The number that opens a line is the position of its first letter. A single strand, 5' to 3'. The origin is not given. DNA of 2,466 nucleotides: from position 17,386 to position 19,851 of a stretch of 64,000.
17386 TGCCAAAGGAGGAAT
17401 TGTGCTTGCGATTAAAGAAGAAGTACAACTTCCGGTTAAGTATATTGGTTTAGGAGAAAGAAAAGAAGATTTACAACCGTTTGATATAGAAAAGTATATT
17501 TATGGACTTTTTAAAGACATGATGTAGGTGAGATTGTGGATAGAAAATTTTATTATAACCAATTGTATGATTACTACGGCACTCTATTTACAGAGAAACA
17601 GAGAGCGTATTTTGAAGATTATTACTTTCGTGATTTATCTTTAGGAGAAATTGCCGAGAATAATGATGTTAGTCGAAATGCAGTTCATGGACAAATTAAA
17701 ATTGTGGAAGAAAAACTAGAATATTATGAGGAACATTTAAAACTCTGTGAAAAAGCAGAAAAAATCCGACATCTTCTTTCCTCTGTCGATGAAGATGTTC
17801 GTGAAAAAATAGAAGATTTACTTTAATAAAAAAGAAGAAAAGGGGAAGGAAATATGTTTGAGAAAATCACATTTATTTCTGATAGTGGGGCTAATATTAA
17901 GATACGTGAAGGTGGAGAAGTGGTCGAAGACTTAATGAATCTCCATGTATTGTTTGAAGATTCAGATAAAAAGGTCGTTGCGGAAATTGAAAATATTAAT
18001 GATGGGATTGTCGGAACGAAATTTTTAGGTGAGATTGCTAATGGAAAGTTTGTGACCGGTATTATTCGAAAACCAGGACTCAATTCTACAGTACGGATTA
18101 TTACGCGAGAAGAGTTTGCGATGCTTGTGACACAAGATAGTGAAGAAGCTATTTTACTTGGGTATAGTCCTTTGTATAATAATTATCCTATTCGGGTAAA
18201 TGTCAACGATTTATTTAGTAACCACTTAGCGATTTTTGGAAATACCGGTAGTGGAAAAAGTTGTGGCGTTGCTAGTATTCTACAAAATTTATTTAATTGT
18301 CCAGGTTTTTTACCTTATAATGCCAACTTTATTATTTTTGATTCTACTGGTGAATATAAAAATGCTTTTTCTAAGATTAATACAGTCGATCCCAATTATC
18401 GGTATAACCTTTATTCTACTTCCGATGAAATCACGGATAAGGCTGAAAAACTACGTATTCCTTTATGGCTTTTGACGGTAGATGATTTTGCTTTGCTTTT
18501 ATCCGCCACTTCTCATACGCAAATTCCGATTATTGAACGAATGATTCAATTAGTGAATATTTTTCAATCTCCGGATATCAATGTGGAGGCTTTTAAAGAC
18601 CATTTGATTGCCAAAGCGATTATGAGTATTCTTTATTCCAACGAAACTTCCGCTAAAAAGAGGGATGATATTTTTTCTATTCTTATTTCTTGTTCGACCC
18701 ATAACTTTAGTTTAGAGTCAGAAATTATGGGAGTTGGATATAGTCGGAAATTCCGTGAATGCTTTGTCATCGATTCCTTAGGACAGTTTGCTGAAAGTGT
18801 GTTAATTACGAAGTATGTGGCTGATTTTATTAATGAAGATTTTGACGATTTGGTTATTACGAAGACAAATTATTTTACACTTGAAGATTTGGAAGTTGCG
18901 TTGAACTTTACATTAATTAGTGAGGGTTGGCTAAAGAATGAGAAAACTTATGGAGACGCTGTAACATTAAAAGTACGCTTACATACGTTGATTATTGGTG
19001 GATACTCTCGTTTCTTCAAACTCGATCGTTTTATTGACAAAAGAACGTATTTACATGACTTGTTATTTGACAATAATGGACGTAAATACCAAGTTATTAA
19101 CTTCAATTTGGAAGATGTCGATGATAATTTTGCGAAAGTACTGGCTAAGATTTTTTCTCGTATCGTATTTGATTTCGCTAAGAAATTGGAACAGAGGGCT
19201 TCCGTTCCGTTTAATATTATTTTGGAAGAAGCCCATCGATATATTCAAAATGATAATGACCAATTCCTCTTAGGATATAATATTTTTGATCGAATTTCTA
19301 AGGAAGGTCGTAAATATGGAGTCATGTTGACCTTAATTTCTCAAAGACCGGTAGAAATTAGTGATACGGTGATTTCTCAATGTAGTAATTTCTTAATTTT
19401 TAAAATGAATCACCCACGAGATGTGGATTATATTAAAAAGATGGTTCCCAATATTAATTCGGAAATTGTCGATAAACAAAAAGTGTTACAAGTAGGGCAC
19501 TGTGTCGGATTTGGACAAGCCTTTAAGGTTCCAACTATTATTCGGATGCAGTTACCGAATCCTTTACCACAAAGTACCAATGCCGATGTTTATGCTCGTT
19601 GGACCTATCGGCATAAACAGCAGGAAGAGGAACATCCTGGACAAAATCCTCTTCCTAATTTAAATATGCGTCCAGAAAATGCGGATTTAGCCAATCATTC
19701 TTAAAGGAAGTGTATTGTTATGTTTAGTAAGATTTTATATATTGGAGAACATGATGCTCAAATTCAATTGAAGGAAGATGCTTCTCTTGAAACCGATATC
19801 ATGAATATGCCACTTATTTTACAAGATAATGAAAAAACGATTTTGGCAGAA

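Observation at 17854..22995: A three-gene insertion splits the conserved ftsY-ylxM-ffh operon: two tandem HerA-like ATPases plus a DUF5684-like membrane protein with a Pro-rich repeat tail.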

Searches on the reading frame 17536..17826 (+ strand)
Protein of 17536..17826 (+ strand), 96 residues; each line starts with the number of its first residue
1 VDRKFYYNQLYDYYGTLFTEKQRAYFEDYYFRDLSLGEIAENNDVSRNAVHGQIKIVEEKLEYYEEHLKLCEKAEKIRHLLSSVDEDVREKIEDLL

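Call 3: search_protein_families(library=pfam, proteins=[window:17536-17826:+], max_evalue=0.01)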
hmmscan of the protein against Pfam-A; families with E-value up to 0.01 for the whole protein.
window:17536-17826:+ (96 aa): 5 families
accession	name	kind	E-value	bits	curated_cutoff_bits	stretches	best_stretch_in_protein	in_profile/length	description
PF04297.20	UPF0122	-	2.9e-26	92.1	22.7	1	1-90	1-90/101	Putative helix-turn-helix protein, YlxM / p13 like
PF04545.22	Sigma70_r4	-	6.8e-05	22.7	24.1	1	19-51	6-38/50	Sigma-70, region 4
PF04967.18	HTH_10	-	0.0019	18.4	23.1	1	30-61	20-51/53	HTH DNA binding domain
PF08279.18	HTH_11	-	0.0021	18.3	25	1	34-61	16-43/55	HTH domain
PF02185.22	HR1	-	0.0087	16.4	33.1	0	40-69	28-57/67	Hr1 repeat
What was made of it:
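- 17536..17826 (+): ylxM (UPF0122 HTH protein). Pfam PF04297 E=2.9e-26 (call 3).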

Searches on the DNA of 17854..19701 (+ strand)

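Call 77: search_rna_families(sources=[L008, L009, L010, L012, L018, L022, L027, L031], threshold=gathering)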
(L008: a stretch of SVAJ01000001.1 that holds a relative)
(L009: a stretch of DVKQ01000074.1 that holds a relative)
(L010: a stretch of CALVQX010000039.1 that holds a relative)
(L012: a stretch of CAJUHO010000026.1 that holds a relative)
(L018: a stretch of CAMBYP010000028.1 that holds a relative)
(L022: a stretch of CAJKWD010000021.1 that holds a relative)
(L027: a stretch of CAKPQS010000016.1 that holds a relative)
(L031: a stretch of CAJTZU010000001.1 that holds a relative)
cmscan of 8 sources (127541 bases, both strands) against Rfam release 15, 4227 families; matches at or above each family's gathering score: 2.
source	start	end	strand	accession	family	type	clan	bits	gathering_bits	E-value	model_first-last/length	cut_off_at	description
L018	12366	12569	+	RF00230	T-box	Cis-reg; leader;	-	137.5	93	3.3e-30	1-219/219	no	T-box leader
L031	15378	15433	+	RF02913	pemK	Cis-reg;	-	48.6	34.8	2.1e-05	1-61/61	no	pemK RNA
